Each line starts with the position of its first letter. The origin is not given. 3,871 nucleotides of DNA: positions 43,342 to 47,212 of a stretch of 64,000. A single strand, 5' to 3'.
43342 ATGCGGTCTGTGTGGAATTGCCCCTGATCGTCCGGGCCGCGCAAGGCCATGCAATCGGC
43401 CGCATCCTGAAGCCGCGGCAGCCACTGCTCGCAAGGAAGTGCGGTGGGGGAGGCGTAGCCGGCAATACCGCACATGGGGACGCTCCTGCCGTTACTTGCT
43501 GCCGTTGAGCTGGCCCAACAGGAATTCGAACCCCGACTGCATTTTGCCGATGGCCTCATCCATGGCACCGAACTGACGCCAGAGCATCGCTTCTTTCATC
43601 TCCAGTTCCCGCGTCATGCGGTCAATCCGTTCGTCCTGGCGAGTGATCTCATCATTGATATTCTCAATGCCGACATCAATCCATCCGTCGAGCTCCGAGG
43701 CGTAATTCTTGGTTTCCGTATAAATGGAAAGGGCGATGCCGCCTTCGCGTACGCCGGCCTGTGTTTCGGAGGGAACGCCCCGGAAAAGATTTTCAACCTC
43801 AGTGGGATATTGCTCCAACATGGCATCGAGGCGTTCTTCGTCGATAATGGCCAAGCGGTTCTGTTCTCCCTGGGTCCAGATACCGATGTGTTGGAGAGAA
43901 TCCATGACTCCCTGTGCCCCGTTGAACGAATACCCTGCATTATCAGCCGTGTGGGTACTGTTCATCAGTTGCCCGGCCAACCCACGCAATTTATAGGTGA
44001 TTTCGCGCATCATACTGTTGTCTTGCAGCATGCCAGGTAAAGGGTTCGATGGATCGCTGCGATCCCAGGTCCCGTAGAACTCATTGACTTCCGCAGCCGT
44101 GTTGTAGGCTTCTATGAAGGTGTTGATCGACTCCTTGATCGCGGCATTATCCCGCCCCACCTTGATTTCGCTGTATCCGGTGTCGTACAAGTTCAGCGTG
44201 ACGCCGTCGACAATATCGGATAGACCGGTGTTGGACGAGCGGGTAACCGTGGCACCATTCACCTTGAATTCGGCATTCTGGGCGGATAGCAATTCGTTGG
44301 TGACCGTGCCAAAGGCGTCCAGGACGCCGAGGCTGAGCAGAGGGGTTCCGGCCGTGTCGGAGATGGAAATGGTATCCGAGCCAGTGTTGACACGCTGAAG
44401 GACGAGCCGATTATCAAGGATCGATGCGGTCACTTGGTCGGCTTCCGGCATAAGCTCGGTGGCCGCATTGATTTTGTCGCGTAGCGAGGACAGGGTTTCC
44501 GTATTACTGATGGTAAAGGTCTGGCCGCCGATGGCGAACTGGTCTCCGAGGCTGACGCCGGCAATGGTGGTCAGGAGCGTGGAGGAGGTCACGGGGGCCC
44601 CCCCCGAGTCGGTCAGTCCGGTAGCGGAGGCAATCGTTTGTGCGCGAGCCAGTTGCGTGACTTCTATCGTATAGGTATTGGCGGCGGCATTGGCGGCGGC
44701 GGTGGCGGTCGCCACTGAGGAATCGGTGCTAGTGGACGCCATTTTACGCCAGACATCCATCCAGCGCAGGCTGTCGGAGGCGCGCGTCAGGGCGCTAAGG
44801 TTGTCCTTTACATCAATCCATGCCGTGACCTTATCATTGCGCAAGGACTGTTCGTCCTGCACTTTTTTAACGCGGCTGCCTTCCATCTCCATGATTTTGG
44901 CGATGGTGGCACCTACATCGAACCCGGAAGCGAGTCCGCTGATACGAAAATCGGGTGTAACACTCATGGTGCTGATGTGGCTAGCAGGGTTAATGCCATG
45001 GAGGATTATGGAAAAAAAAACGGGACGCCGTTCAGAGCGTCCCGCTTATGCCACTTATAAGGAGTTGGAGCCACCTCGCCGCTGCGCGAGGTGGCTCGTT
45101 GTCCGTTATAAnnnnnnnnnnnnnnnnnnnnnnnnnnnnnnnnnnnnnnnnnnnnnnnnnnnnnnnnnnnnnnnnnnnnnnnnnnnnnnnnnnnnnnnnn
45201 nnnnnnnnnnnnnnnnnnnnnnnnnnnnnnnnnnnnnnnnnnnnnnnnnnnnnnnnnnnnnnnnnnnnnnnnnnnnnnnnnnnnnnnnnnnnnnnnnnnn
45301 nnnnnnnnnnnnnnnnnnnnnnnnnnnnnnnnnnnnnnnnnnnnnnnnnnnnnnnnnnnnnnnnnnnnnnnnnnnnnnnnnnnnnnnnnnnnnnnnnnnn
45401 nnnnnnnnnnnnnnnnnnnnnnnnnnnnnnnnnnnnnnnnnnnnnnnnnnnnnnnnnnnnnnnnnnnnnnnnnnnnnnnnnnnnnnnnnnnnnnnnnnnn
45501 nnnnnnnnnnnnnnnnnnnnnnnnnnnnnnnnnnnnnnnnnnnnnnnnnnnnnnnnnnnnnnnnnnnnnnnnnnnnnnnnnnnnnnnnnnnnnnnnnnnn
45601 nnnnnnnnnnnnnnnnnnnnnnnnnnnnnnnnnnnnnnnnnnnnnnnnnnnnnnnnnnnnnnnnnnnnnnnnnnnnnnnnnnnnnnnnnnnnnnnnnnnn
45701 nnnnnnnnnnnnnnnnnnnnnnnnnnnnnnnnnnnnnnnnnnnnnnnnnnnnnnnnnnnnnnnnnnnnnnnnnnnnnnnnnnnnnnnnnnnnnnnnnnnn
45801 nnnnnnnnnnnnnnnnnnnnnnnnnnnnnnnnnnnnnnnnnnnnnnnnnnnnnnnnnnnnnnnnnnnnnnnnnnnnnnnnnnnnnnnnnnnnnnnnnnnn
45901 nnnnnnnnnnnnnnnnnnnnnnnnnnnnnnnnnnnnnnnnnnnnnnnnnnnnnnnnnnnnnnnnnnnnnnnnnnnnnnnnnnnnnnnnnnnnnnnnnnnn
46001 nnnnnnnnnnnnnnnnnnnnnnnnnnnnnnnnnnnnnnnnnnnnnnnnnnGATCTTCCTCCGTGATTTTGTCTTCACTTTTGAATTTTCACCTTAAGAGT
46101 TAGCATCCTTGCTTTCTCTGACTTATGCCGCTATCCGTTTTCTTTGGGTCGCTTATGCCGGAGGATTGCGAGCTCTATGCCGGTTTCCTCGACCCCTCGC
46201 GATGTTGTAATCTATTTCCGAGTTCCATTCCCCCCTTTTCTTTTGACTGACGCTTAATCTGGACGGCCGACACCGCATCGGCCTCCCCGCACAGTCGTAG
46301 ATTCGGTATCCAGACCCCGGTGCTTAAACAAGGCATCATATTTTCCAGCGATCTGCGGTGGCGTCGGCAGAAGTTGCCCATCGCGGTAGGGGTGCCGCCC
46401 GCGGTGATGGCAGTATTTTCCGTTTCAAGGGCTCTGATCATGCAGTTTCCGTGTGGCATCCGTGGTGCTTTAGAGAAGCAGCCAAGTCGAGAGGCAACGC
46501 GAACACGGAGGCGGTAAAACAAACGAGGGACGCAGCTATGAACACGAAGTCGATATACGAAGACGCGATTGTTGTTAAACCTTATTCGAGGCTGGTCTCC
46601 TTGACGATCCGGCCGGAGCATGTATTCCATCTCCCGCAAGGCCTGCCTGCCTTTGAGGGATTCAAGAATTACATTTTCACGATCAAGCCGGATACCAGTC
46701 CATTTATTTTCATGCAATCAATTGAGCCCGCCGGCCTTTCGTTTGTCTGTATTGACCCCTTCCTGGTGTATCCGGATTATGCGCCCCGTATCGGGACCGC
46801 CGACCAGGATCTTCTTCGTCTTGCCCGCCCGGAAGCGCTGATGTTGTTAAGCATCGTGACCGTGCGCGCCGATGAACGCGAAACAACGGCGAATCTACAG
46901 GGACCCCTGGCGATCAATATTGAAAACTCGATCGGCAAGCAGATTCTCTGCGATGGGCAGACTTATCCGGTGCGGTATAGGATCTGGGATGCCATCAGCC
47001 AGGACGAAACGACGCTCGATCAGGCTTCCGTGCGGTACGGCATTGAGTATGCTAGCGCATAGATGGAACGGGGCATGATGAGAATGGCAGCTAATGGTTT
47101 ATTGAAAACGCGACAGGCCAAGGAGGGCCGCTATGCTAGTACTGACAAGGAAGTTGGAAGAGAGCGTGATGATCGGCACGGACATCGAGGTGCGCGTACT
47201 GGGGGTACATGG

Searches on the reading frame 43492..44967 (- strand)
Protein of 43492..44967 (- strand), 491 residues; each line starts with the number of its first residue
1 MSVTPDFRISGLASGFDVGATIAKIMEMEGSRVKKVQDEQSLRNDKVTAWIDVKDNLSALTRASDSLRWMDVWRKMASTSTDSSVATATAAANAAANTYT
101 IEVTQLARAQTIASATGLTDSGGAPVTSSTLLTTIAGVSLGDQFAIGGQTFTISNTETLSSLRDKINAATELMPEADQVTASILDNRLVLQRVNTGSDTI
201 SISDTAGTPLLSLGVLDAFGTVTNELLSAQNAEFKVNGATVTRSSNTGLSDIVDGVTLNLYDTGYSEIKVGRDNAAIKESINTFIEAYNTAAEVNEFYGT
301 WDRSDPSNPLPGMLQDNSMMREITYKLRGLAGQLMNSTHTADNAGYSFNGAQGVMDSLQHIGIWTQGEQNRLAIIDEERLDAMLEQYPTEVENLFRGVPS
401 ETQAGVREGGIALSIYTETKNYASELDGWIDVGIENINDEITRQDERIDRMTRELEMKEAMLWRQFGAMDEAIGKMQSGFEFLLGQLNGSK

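Call 8: search_protein_families(library=pfam, proteins=[window:43492-44967:-], max_evalue=0.01)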
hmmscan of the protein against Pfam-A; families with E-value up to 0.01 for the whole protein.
window:43492-44967:- (491 aa): 2 families
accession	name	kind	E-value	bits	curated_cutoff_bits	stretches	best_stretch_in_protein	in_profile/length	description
PF07195.17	FliD_C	-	1.2e-42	146.4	25.4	1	229-478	1-236/236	Flagellar hook-associated protein 2 C-terminus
PF02465.23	FliD_N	-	3.7e-18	66.4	24.8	1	14-110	1-97/97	Flagellar hook-associated protein 2 N-terminus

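Call 32: find_homologous_proteins(query=window:43492-44967:-, max_evalue=1e-30)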
Query window:43492-44967:- (491 aa): 58 proteins with E <= 1e-30 among 8000 candidates.
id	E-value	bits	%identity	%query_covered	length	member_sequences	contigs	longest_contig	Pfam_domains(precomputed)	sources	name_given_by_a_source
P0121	0.0e+0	1059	100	100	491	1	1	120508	PF07195.18,PF02465.24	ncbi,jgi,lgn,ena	-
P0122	3.9e-270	915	85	100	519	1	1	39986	PF07195.18,PF02465.24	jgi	jgi:flagellar hook-associated protein 2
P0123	4.6e-254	862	79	99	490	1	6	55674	PF07195.18,PF02465.24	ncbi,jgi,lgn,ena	-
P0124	1.1e-226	771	73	98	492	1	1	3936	PF07195.18,PF02465.24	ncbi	-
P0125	5.9e-224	762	72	100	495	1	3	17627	PF07195.18,PF02465.24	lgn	-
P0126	4.6e-218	743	68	100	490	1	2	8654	PF07195.18,PF02465.24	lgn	-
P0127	6.4e-213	726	67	100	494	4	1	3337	PF07195.18,PF02465.24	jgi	-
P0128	1.4e-208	712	66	99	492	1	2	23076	PF07195.18,PF02465.24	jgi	jgi:flagellar hook-associated protein 2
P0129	2.7e-208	711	67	98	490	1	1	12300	PF07195.18,PF02465.24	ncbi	-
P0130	2.0e-189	649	62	98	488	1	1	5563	PF07195.18,PF02465.24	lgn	-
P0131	4.8e-189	647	63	98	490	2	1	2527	PF07195.18,PF02465.24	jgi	-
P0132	8.4e-183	627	60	98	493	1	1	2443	PF07195.18,PF02465.24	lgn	-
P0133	1.1e-180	620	60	99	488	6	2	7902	PF07195.18,PF02465.24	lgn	-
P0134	1.2e-178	613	59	98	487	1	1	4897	PF07195.18,PF02465.24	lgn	-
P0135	3.4e-177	608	59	99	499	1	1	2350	PF07195.18,PF02465.24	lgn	-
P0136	1.7e-171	590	56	98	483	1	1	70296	PF07195.18,PF02465.24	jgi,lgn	-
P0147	6.3e-161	555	55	99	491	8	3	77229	PF07195.18,PF02465.24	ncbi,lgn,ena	-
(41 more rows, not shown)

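Call 33: find_encoding_contigs(protein=P0122, flank=10000, max_places=1)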
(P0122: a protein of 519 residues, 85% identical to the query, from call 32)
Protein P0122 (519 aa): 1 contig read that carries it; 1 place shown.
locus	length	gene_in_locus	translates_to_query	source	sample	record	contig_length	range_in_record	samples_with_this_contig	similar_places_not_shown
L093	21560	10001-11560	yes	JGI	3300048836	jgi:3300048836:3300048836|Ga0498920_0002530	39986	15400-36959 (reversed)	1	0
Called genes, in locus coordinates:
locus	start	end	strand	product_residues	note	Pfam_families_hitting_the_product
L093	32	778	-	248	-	PF00460:Flg_bb_rod, PF22692:LlgE_F_G_D1, PF06429:Flg_bbr_C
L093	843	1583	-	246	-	PF22692:LlgE_F_G_D1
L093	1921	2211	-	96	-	-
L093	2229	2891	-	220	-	-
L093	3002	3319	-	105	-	-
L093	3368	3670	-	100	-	-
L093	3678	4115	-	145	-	PF02561:FliS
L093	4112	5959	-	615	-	PF01973:MptE-like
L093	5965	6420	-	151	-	-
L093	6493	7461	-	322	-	PF00669:Flagellin_N, PF00700:Flagellin_C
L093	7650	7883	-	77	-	PF02599:CsrA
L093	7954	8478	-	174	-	PF02623:FliW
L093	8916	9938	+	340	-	PF00669:Flagellin_N, PF00700:Flagellin_C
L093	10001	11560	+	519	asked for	PF02465:FliD_N, PF07195:FliD_C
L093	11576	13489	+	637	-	PF13522:GATase_6, PF13537:GATase_7, PF00733:Asn_synthase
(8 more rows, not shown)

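Call 34: find_encoding_contigs(protein=P0128, flank=10000, max_places=1)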
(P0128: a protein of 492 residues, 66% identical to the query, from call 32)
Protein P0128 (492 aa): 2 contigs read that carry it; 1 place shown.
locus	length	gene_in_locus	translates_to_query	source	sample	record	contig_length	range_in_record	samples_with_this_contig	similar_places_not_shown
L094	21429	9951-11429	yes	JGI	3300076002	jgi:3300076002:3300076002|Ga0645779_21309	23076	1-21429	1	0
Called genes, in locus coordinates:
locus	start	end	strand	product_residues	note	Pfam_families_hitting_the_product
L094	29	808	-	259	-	PF00460:Flg_bb_rod, PF22692:LlgE_F_G_D1, PF06429:Flg_bbr_C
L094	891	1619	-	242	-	PF22692:LlgE_F_G_D1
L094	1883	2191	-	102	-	-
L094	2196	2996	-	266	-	-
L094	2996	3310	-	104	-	-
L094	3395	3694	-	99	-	-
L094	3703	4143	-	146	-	PF02561:FliS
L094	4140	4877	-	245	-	-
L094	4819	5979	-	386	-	PF01973:MptE-like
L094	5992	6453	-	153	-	-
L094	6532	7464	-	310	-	PF00669:Flagellin_N, PF00700:Flagellin_C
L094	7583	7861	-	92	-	PF02599:CsrA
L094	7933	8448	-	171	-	PF02623:FliW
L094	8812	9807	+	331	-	PF00669:Flagellin_N, PF00700:Flagellin_C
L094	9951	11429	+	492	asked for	PF02465:FliD_N, PF07195:FliD_C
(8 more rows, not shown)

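Call 35: find_encoding_contigs(protein=P0136, flank=10000, max_places=1)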
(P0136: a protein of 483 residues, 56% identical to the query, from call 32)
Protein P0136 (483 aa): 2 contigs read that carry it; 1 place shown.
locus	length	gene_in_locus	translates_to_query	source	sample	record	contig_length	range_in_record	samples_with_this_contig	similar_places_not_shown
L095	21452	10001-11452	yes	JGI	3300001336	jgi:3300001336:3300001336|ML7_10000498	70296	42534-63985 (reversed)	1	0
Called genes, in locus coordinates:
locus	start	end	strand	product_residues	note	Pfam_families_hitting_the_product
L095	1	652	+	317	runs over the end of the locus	PF08668:HDOD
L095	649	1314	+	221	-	PF00072:Response_reg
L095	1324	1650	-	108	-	-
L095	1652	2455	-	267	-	-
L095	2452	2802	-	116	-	-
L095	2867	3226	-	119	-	-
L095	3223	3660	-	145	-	PF02561:FliS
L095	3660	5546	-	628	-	PF01973:MptE-like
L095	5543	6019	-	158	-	-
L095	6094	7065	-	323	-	PF00669:Flagellin_N, PF00700:Flagellin_C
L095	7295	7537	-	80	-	PF02599:CsrA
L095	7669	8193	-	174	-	PF02623:FliW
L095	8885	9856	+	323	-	PF00669:Flagellin_N, PF00700:Flagellin_C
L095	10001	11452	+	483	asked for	PF02465:FliD_N, PF07195:FliD_C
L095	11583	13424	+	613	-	PF13522:GATase_6, PF13537:GATase_7, PF00733:Asn_synthase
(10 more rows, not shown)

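Call 36: find_encoding_contigs(protein=P0147, flank=10000, max_places=1)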
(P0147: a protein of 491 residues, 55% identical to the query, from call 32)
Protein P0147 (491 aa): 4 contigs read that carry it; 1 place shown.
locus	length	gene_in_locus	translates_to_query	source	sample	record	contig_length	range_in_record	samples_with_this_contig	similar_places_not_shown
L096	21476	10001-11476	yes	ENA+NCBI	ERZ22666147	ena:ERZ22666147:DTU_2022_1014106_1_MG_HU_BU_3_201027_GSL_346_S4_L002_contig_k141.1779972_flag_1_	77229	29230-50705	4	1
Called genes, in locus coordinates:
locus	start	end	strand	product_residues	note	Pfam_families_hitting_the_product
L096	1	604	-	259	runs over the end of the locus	PF00460:Flg_bb_rod, PF22692:LlgE_F_G_D1, PF06429:Flg_bbr_C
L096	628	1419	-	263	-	PF22692:LlgE_F_G_D1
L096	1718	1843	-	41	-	-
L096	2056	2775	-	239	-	-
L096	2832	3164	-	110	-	-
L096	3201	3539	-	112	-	-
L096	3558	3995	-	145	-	PF02561:FliS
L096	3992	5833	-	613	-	PF01973:MptE-like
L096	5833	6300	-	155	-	-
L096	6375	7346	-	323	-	PF00669:Flagellin_N, PF00700:Flagellin_C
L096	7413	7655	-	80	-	PF02599:CsrA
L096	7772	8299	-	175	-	PF02623:FliW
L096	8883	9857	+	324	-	PF00669:Flagellin_N, PF00700:Flagellin_C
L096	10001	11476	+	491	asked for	PF02465:FliD_N, PF07195:FliD_C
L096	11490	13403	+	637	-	PF13522:GATase_6, PF13537:GATase_7, PF00733:Asn_synthase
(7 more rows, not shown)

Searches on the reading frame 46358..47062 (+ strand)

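Call 8: search_protein_families(library=pfam, proteins=[window:46358-47062:+], max_evalue=0.01)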
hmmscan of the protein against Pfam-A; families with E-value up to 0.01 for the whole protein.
window:46358-47062:+ (234 aa): 1 family
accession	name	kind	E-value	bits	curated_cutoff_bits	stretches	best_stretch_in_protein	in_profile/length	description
PF02623.20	FliW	-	4.5e-32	110.8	25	1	91-209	2-122/122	FliW protein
